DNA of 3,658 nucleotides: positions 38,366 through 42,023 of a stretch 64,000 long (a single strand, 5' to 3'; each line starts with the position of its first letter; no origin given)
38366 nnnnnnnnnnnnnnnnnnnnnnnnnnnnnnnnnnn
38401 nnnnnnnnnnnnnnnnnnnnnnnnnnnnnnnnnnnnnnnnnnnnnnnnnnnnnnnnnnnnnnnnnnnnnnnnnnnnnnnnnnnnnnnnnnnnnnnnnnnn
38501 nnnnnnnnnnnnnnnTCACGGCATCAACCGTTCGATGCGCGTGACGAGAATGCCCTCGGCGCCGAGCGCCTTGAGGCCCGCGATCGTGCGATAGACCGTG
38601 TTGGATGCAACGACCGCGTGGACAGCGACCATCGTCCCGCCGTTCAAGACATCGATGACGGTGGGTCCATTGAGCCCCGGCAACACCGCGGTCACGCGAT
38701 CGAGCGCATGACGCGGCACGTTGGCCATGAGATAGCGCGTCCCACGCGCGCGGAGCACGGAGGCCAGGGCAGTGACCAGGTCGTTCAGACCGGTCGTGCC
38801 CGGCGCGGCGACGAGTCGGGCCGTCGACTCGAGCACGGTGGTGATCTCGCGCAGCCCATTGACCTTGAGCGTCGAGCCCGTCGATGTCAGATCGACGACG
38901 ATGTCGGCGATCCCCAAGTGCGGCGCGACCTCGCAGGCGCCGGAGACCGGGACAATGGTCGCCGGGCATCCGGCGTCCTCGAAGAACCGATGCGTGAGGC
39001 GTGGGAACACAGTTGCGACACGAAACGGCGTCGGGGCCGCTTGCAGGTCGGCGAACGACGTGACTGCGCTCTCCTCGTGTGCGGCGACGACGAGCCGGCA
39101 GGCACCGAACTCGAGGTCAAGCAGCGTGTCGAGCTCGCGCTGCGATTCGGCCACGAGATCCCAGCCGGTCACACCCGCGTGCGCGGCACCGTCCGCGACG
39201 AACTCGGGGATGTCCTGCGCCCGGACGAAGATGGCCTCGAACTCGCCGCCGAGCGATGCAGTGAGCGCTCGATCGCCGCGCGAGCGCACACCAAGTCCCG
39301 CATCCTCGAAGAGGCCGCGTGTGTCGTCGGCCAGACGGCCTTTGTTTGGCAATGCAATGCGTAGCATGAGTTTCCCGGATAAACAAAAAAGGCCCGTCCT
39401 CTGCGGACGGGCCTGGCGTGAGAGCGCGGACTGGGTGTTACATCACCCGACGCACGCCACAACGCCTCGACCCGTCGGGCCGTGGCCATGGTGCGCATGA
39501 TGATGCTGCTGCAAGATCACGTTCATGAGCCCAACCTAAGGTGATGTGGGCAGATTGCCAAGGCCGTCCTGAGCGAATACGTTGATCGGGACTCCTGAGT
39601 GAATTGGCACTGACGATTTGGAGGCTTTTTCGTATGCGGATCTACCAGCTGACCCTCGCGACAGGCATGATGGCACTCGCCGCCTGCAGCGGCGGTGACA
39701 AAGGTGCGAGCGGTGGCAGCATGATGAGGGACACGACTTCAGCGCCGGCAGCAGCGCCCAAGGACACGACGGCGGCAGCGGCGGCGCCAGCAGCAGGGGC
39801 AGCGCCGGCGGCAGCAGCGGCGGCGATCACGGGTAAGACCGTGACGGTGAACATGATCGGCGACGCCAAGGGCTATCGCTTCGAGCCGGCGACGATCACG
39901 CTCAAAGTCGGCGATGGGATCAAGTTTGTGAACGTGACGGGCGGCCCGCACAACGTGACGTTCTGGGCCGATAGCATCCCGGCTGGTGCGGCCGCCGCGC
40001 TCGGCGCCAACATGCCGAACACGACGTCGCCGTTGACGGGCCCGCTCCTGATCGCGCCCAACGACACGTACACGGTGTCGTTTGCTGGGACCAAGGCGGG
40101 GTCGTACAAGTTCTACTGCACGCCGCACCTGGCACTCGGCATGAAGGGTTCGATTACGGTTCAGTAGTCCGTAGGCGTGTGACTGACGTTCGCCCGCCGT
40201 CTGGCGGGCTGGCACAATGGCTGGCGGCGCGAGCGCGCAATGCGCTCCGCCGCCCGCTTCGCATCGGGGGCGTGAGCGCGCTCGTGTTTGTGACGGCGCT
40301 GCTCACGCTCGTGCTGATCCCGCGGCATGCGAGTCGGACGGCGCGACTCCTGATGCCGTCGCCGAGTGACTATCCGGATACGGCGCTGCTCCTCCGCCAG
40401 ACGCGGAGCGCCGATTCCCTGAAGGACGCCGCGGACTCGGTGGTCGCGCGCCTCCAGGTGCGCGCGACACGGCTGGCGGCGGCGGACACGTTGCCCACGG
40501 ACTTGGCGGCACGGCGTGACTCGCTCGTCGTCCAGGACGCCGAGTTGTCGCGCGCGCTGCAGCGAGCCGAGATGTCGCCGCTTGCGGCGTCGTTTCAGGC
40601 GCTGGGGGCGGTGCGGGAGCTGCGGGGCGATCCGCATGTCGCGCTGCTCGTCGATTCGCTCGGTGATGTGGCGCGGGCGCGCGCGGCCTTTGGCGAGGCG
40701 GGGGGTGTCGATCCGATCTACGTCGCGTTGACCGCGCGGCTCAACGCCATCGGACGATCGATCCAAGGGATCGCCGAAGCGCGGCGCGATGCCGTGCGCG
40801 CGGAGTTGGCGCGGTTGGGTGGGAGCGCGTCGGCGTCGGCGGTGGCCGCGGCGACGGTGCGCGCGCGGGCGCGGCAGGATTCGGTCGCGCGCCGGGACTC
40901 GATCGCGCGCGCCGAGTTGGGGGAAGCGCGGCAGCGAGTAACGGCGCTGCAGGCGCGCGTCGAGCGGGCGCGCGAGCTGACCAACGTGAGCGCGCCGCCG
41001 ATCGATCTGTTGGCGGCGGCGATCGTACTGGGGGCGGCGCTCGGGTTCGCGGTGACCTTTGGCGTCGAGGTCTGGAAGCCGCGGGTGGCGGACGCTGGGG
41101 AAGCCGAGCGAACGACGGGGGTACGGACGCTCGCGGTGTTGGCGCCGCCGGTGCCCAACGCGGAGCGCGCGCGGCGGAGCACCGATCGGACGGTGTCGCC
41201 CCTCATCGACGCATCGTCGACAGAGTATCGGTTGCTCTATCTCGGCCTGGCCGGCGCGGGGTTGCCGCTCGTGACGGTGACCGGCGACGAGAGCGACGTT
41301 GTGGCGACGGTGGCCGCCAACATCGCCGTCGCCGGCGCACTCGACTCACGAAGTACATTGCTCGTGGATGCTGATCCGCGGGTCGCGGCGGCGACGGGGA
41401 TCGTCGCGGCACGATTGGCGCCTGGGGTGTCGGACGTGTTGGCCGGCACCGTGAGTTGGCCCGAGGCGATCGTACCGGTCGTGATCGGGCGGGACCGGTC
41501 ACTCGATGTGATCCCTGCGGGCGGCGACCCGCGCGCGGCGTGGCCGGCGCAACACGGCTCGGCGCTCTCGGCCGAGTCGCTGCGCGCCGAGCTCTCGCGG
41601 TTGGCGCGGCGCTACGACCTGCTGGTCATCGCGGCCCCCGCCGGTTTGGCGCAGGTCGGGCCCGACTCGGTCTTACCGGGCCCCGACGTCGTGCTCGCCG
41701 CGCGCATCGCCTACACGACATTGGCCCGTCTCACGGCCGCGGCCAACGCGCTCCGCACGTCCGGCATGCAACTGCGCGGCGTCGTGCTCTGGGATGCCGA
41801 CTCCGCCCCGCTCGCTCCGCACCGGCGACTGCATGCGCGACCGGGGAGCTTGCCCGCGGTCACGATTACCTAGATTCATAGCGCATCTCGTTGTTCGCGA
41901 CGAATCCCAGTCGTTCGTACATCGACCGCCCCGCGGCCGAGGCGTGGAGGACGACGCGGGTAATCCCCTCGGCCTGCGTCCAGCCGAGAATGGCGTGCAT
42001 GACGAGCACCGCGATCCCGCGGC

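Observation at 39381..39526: Untracked His-rich leader peptide plus terminator: a classical ribosome-mediated attenuator upstream of hisG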

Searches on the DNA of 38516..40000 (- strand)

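Call 3: search_rna_families(source=window, start=39000, end=40000, threshold=evalue, max_evalue=10, show_alignments=3)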
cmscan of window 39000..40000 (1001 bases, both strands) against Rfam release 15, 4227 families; matches with E-value up to 10: 5.
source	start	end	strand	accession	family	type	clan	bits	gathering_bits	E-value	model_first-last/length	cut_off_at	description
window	39881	39951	+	RF00647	MIR164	Gene; miRNA;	-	18.4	64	0.92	1-68/68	no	MIR164 microRNA precursor family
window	39253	39301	-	RF03930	mir-1909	Gene; miRNA;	-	17.7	80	1.4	1-72/72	no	mir-1909 microRNA precursor family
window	39848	39904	+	RF04030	mir-6096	Gene; miRNA;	-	17.6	100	1.6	1-85/85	no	mir-6096 microRNA precursor family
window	39376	39445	-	RF00519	suhB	Gene; sRNA;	CL00108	15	41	3.5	1-77/77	no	Makes More Granules Regulator RNA (mmgR)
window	39815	39854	-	RF01385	isrA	Gene; sRNA;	-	12.4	51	7.7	1-129/129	no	isrA Hfq binding RNA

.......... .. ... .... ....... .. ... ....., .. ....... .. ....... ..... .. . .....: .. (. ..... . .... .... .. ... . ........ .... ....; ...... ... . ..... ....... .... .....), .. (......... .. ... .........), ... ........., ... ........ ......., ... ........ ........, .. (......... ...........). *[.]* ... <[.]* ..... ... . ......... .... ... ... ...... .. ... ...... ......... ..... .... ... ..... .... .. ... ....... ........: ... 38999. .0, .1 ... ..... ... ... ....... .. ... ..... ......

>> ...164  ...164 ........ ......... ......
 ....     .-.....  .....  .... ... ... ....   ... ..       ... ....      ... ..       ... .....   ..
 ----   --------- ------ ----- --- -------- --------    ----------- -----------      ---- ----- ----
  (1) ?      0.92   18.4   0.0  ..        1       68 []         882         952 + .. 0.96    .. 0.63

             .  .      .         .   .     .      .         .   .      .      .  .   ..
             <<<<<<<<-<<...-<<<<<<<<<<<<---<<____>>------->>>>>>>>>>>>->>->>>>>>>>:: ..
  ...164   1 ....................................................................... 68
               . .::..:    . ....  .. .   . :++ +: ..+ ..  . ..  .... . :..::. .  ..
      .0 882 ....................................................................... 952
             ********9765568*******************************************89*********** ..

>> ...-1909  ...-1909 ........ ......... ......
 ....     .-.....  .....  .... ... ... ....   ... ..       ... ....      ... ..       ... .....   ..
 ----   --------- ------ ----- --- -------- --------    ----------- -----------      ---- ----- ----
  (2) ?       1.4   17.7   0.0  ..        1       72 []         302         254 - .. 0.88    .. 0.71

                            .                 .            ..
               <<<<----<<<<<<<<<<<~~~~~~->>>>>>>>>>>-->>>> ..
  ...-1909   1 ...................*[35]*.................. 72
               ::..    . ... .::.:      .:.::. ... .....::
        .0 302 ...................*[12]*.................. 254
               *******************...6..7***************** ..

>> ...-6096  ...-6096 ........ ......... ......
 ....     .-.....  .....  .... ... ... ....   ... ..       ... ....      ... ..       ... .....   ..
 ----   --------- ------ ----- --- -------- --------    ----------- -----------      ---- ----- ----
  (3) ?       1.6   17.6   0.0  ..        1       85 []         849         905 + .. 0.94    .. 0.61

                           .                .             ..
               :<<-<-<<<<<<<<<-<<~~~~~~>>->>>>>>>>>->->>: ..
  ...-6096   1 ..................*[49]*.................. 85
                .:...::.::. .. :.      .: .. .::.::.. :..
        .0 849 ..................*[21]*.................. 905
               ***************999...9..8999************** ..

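Call 54: search_rna_families(sources=[L063, L040, L021, L067, L030], threshold=evalue, max_evalue=1)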
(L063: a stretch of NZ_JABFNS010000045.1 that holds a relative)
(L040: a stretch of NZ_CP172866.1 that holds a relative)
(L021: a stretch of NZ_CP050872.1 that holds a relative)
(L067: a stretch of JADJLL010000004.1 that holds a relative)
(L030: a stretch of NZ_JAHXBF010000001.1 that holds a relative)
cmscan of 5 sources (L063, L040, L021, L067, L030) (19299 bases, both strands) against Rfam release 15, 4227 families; matches with E-value up to 1: 1.
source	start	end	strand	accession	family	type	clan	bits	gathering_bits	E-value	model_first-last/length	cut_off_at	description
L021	319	403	-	RF03859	mir-6132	Gene; miRNA;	-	22.7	112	0.54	1-94/94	no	mir-6132 microRNA precursor family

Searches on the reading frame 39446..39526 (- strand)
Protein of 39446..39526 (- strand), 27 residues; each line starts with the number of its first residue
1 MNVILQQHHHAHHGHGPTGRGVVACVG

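Call 35: search_protein_families(library=pfam, proteins=[window:39446-39526:-], max_evalue=10)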
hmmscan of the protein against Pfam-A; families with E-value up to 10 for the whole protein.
seq(27 aa): 0 families

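Call 36: search_protein_families(library=ncbifam, proteins=[window:39446-39526:-], max_evalue=10)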
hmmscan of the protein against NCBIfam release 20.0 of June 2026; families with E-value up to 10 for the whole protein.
seq(27 aa): 0 families

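Call 57: list_cluster_members(proteins=[window:39446-39526:-, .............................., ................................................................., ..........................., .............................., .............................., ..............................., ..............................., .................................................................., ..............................])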
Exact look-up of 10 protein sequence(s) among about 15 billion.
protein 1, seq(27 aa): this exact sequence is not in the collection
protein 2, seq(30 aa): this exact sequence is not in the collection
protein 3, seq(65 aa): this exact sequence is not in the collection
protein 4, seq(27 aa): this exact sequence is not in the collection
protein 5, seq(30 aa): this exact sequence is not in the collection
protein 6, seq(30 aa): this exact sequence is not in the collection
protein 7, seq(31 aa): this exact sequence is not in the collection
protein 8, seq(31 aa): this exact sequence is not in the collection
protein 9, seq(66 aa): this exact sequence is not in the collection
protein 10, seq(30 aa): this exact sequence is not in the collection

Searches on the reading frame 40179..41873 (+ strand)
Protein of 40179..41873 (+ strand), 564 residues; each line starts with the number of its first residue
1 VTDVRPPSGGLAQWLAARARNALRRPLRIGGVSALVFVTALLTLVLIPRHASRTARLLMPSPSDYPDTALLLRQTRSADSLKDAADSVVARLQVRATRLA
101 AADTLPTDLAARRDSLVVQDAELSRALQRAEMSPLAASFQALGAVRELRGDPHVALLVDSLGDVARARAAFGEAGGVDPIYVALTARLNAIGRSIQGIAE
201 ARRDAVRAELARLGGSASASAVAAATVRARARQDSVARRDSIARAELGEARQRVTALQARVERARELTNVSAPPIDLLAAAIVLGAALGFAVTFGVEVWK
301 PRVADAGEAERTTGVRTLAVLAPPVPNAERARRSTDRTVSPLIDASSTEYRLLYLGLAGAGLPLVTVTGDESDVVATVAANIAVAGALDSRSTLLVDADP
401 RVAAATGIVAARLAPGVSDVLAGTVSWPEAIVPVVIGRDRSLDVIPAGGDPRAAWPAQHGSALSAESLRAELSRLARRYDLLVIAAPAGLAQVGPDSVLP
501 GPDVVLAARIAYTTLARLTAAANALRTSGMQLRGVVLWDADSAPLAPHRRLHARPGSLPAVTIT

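Call 5: search_protein_families(library=ncbifam, proteins=[window:40179-41873:+])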
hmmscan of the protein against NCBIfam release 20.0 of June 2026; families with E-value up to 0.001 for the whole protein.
window:40179-41873:+ (564 aa): 7 families
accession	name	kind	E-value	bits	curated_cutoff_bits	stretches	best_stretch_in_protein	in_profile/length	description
TIGR01007.1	eps_fam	subfamily_domain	3.9e-08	33.1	108.05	1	366-541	21-191/204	polysaccharide biosynthesis tyrosine autokinase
TIGR03029.1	EpsG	equivalog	7.7e-08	31.8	313.8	1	365-537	107-272/274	chain length determinant protein tyrosine kinase EpsG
NF007350.0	PRK09841.1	equivalog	1.2e-07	30.3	1248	1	355-539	524-702/726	tyrosine-protein kinase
NF008568.0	PRK11519.1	equivalog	4.2e-07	28.5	1068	1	376-537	541-695/720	tyrosine-protein kinase Wzc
TIGR01005.1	eps_transp_fam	subfamily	4.6e-07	28.4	411.7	1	358-540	542-718/754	exopolysaccharide transport protein family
TIGR03018.1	pepcterm_TyrKin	hypoth_equivalog_domain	3.6e-06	26.5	230.65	1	377-525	51-196/207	XrtA-associated tyrosine autokinase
TIGR01969.1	minD_arch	subfamily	7.6e-06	25.3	201.75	1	376-497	15-127/251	cell division ATPase MinD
